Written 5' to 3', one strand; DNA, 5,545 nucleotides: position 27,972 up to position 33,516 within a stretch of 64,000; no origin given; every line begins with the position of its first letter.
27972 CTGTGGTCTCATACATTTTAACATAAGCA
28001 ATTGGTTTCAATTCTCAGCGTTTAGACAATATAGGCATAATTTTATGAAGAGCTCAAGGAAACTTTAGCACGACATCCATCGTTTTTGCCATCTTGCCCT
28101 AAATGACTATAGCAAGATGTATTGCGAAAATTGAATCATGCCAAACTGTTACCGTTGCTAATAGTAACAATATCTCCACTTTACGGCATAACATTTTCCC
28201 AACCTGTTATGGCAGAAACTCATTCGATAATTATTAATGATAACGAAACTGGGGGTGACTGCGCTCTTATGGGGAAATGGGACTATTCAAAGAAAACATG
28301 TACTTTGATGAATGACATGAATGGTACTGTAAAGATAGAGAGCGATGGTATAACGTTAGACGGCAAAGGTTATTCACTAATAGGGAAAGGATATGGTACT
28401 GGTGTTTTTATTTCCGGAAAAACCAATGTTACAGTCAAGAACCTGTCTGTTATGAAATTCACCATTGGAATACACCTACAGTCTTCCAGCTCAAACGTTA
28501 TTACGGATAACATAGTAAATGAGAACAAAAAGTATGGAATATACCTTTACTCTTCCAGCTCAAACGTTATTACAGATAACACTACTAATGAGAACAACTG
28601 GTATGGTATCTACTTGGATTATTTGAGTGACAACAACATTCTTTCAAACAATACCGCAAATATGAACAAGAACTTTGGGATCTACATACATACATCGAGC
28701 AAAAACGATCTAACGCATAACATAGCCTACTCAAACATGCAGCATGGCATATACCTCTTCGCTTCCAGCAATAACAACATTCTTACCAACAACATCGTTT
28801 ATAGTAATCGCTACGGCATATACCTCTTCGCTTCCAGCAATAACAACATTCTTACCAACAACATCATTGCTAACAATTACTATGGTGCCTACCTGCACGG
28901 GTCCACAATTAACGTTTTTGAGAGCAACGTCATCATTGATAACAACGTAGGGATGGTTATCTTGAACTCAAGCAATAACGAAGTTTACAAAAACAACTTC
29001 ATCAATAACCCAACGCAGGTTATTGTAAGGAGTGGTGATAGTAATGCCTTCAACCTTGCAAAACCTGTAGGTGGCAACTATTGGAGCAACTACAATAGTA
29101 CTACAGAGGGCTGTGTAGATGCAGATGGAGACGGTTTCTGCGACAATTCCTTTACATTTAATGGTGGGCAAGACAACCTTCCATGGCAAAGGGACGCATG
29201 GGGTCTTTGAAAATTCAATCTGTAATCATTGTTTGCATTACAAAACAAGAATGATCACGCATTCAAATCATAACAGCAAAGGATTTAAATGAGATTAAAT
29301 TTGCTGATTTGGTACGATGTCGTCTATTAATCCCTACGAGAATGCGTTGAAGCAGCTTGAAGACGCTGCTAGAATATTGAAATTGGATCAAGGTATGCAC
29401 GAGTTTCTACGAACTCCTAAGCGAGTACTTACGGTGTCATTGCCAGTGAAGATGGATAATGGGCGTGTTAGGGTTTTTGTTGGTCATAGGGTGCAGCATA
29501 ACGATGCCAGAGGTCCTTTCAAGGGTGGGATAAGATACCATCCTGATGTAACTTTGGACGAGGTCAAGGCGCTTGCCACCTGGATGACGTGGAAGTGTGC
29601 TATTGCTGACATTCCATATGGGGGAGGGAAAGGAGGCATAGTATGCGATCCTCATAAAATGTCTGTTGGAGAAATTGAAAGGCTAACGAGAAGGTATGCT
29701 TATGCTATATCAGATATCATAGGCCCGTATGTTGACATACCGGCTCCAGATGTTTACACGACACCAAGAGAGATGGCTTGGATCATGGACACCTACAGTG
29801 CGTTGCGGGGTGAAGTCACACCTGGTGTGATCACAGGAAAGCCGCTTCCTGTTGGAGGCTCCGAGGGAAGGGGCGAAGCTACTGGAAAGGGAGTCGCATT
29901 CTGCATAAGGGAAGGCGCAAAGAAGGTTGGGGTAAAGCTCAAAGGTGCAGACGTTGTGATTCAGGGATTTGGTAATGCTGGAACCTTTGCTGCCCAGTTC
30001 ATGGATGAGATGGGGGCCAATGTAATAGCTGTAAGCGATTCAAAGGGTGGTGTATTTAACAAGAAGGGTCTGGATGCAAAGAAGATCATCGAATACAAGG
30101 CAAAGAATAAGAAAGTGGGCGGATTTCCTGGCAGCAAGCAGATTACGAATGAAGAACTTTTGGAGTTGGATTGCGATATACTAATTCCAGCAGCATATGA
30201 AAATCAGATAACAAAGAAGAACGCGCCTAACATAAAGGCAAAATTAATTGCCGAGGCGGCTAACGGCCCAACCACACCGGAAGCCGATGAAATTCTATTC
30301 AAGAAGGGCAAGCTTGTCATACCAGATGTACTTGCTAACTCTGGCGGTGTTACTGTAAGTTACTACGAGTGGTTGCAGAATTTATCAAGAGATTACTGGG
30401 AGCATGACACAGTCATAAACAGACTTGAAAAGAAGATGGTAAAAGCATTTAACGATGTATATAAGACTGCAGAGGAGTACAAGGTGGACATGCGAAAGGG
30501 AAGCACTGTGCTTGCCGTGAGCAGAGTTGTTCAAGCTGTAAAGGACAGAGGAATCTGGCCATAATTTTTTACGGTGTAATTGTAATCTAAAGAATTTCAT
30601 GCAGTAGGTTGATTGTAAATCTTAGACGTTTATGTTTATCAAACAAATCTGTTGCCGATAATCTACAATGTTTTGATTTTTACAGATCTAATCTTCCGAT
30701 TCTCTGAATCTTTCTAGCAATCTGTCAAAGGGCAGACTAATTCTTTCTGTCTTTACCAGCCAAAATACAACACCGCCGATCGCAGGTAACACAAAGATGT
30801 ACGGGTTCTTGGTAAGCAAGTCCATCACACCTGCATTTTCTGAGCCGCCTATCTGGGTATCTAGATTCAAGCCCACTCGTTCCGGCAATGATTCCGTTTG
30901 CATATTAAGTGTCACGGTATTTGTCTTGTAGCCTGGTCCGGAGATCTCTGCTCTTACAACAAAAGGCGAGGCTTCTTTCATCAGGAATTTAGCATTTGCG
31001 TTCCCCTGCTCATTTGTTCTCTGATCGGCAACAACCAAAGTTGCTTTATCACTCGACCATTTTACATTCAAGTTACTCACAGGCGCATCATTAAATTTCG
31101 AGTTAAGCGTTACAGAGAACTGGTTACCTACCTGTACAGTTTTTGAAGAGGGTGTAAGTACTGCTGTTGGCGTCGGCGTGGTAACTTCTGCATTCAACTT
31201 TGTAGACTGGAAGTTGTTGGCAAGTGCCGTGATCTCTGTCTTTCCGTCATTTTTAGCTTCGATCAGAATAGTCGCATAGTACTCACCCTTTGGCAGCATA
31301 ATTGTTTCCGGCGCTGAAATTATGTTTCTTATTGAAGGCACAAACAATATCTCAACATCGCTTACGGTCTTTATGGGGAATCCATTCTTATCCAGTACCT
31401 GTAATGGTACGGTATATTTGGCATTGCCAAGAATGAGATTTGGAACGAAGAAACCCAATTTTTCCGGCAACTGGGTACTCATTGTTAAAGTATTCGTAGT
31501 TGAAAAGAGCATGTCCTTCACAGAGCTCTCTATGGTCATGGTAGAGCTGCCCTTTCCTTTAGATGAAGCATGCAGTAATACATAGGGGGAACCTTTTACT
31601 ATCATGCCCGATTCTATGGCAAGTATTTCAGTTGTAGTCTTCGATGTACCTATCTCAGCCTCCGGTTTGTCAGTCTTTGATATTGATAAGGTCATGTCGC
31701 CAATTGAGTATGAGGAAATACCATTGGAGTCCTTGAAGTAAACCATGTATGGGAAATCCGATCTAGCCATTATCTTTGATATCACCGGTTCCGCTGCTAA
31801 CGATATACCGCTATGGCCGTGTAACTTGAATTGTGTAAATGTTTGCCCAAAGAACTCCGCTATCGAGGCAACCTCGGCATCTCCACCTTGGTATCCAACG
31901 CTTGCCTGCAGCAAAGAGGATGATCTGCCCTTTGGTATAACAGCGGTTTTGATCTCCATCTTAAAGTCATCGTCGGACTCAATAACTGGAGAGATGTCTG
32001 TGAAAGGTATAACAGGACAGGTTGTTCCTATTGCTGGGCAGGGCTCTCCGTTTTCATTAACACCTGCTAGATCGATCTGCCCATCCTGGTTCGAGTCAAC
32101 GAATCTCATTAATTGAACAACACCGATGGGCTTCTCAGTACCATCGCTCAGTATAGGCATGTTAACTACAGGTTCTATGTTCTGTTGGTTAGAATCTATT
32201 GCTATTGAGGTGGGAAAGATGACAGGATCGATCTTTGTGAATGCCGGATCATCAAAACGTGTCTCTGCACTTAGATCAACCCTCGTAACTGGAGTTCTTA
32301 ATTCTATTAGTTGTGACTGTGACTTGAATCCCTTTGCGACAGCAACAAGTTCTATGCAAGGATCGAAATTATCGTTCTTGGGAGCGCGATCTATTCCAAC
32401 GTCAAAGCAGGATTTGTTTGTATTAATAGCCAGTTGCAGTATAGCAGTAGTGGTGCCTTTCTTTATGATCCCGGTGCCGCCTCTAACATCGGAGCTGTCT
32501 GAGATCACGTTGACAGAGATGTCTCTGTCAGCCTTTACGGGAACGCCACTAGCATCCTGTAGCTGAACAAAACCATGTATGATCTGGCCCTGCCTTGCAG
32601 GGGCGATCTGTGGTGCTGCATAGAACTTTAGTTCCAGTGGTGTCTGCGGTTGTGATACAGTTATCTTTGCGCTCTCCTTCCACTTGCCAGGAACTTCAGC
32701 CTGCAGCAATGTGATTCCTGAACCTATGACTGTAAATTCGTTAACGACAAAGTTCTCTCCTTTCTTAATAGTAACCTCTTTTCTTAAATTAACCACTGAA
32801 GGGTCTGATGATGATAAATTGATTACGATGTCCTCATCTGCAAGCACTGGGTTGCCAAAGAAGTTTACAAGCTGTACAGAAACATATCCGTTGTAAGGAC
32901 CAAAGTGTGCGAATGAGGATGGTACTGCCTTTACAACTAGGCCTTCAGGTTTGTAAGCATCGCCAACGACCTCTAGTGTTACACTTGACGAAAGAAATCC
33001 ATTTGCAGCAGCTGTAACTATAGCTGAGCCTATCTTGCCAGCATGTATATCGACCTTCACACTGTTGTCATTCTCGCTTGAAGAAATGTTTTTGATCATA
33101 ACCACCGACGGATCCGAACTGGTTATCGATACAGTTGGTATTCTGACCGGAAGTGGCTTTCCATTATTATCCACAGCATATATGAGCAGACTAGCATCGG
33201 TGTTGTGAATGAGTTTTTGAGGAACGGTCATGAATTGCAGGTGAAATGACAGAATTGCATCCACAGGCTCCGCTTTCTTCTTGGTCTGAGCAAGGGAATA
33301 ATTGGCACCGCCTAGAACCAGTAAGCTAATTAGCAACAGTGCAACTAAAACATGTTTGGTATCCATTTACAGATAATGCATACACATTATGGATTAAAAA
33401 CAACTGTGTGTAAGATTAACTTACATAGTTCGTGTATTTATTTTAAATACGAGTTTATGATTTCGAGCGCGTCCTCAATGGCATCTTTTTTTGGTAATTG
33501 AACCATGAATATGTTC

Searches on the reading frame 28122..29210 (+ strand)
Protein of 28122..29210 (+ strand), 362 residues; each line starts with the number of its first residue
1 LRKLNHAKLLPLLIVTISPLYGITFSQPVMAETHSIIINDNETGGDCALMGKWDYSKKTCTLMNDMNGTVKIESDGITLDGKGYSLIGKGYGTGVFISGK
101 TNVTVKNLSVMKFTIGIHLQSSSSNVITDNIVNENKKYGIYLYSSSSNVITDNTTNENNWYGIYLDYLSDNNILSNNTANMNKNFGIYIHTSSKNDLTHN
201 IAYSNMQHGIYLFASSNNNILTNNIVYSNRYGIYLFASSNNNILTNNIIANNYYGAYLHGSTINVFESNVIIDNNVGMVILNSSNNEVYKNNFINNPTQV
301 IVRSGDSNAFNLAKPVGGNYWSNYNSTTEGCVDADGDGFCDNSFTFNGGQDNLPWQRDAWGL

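Call 81: search_protein_families(library=pfam, proteins=[window:28122-29210:+], max_evalue=0.0001)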
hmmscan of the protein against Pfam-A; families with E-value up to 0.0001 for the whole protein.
window:28122-29210:+ (362 aa): 2 families
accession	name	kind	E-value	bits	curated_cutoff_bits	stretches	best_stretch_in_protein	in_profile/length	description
PF13229.12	Beta_helix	-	2.4e-55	187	25.9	3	93-248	1-157/158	Right handed beta helix region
PF05048.19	NosD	-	2.5e-39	135.4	23.6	2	73-229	15-172/212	Periplasmic copper-binding protein (NosD)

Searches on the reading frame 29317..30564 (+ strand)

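Call 27: search_protein_families(library=pfam, proteins=[window:29317-30564:+], max_evalue=0.01)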
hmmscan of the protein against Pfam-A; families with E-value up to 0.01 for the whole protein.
window:29317-30564:+ (415 aa): 3 families
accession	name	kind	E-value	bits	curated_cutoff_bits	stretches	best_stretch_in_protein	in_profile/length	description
PF00208.27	ELFV_dehydrog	-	2.3e-83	280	23.4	1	180-412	1-241/241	Glutamate/Leucine/Phenylalanine/Valine dehydrogenase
PF02812.23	ELFV_dehydrog_N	-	2.3e-59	199.2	25.3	1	34-161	1-128/129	Glu/Leu/Phe/Val dehydrogenase, dimerisation domain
PF02826.25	2-Hacid_dh_C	-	0.0015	18.4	25.1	1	200-243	26-69/178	D-isomer specific 2-hydroxyacid dehydrogenase, NAD binding domain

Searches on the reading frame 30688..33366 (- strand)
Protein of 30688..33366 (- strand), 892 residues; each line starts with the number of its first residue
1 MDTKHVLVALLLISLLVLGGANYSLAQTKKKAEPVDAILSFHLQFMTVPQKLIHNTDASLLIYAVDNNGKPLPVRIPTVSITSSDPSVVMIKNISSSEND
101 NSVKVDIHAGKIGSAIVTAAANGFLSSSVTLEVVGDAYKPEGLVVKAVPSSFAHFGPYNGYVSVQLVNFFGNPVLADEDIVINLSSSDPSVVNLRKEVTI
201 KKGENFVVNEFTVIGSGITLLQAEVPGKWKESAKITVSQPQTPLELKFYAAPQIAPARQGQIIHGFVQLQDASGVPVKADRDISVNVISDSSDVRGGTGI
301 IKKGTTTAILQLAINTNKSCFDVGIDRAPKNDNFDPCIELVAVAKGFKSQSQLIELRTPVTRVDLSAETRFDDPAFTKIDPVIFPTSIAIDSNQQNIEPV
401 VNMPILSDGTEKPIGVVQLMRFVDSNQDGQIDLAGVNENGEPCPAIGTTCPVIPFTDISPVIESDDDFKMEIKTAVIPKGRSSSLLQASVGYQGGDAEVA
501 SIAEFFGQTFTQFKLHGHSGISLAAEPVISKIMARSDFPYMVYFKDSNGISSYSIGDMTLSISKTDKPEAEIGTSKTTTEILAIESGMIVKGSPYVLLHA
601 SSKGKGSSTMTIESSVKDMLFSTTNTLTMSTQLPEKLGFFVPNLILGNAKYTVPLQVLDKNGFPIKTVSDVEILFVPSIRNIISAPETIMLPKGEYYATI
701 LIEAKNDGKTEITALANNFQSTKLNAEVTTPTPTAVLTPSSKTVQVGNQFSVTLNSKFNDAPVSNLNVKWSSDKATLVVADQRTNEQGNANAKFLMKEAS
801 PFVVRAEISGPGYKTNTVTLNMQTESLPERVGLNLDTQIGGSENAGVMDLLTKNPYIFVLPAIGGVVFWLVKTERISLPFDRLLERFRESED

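Call 27: search_protein_families(library=pfam, proteins=[window:30688-33366:-], max_evalue=0.01)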
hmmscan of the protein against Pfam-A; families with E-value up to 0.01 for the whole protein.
window:30688-33366:- (892 aa): 1 family
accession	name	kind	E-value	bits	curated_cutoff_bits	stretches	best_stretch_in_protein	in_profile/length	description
PF02369.22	Big_1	-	2.8e-07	31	34.9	1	759-820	29-92/93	Bacterial Ig-like domain (group 1)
